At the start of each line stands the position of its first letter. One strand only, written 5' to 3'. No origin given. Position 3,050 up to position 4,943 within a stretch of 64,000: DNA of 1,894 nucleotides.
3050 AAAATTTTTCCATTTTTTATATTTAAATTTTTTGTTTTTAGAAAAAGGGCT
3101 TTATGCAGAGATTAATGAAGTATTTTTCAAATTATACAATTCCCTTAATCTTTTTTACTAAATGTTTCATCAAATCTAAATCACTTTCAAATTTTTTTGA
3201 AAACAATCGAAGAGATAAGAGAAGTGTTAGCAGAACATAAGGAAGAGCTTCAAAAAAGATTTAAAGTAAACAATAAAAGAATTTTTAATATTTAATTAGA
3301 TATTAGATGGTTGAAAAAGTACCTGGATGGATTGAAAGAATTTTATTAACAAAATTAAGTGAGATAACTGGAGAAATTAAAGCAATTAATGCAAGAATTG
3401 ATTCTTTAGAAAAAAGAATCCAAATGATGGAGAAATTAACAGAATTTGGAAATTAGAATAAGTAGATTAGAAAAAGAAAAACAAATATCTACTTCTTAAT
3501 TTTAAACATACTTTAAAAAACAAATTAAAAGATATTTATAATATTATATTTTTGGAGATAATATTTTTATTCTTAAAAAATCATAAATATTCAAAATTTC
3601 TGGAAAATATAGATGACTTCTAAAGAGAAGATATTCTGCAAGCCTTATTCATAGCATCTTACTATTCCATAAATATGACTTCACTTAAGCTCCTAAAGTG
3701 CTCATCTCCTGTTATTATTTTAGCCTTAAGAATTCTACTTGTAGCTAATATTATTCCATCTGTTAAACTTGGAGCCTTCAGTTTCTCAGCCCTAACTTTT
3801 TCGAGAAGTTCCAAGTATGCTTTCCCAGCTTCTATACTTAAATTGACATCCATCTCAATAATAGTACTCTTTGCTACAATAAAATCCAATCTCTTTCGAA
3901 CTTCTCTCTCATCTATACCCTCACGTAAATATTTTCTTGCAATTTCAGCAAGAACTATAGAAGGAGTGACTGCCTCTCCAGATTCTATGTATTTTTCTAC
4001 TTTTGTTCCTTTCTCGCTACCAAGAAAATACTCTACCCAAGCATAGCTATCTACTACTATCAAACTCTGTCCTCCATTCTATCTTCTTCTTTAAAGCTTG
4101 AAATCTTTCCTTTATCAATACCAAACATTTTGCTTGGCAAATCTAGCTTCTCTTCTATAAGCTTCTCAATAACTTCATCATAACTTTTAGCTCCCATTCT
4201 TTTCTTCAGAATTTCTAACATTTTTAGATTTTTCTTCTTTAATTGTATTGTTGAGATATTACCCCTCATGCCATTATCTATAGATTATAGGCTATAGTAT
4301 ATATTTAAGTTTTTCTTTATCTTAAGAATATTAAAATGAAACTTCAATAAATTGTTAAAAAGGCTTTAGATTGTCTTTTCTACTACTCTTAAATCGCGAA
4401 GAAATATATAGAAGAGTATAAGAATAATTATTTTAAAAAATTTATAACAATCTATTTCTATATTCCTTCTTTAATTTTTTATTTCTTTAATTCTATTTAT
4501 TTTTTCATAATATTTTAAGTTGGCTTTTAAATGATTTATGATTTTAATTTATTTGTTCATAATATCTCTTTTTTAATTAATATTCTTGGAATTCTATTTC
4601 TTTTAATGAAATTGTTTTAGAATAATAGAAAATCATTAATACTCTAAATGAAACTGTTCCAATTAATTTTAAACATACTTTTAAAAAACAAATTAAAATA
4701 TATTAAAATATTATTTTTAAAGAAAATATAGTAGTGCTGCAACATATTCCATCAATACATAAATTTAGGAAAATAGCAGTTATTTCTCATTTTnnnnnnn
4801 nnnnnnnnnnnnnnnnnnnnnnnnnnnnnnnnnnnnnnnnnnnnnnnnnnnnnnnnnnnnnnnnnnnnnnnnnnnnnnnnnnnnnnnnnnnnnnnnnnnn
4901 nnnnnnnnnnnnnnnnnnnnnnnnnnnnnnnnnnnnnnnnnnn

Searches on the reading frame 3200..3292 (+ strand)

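Call 68: search_protein_families(library=pfam, proteins=[window:3200-3292:+], max_evalue=0.1)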
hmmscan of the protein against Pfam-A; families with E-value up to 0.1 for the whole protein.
seq(31 aa): 2 families
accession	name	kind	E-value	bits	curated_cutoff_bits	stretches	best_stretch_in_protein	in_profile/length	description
PF01442.23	Apolipoprotein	-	0.053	13.7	90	1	2-24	89-111/190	Apolipoprotein A1/A4/E domain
PF09720.15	Unstab_antitox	-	0.095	13.2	23.3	1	4-22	21-39/54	Putative addiction module component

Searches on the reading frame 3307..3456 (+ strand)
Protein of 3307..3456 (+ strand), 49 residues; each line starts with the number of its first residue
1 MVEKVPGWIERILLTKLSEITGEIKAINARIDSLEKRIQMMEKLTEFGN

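Call 11: search_protein_families(library=pfam, proteins=[window:3307-3456:+], max_evalue=0.01)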
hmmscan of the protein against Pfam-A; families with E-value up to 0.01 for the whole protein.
window:3307-3456:+ (49 aa): 0 families

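Call 68: search_protein_families(library=pfam, proteins=[L016:10565-10885:-, L016:8767-9330:+], max_evalue=0.1)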
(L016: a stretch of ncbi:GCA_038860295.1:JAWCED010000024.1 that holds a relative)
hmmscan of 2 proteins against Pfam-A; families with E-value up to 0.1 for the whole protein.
L016:10565-10885:- (106 aa): 39 families (the best 25 are shown)
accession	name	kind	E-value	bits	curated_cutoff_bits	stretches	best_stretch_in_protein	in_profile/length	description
PF06825.17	HSBP1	-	1.2e-05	25.5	28.6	1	26-46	24-44/51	Heat shock factor binding protein 1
PF23991.1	DUF7310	-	0.00014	22.7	40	1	18-42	26-50/83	Coiled-coil region of unknown function (DUF7310)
PF00804.31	Syntaxin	-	0.00056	20.2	26.7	1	16-86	3-72/157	Syntaxin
PF16326.10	ABC_tran_CTD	-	0.0019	18.8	32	1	23-72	9-55/69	ABC transporter C-terminal domain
PF06419.17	COG6_N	-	0.0021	18.6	27.4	0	8-46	19-57/114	Conserved oligomeric complex COG6, N-terminal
PF04108.17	ATG17_like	-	0.0023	17.9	43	1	18-85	126-200/355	Autophagy protein ATG17-like domain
PF10779.14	XhlA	-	0.0025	18.4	34.7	0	20-44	2-26/67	Haemolysin XhlA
PF25443.1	ANG-1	-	0.003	18.1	28.5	1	17-70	16-69/105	ANG-1-like domain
PF08653.15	DASH_Dam1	-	0.0048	17.1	26.6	1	13-51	1-38/56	DASH complex subunit Dam1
PF06705.16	SF-assemblin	-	0.0049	16.7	30.6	1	16-103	79-172/247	SF-assemblin/beta giardin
PF10046.14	BLOC1_2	-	0.007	17.1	33.4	0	16-45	52-81/96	Biogenesis of lysosome-related organelles complex-1 subunit 2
PF17561.7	TssO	-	0.0071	17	29.2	1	19-100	52-133/148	Type VI secretion system, TssO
PF19220.6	Rod_CreS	-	0.0086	15.6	100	1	14-61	33-80/359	Crescentin, rod domain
PF15934.10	Yuri_gagarin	-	0.009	16.4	28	0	17-63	143-185/234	Yuri gagarin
PF14712.11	Snapin_Pallidin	-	0.0091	16.9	29.6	1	11-95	9-86/89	Snapin/Pallidin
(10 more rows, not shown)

L016:8767-9330:+ (187 aa): 2 families
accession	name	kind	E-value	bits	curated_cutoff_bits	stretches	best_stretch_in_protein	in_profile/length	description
PF06195.18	DUF996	-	8.2e-23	81.6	31.3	1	27-168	2-138/138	Protein of unknown function (DUF996)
PF07214.17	DUF1418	-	0.032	14.5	22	1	25-86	13-74/94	Protein of unknown function (DUF1418)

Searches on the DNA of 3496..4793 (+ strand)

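Call 72: search_dna_similar(query=window:3496-4793:+, collection=plasmids, mode=distant, max_rows=5)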
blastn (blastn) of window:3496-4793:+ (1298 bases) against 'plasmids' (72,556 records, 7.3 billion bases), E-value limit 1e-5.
No match.

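Call 73: search_dna_similar(query=window:3496-4793:+, collection=phages, mode=distant, max_rows=5)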
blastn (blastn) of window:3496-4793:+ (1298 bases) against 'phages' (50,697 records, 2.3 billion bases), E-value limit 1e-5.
No match.
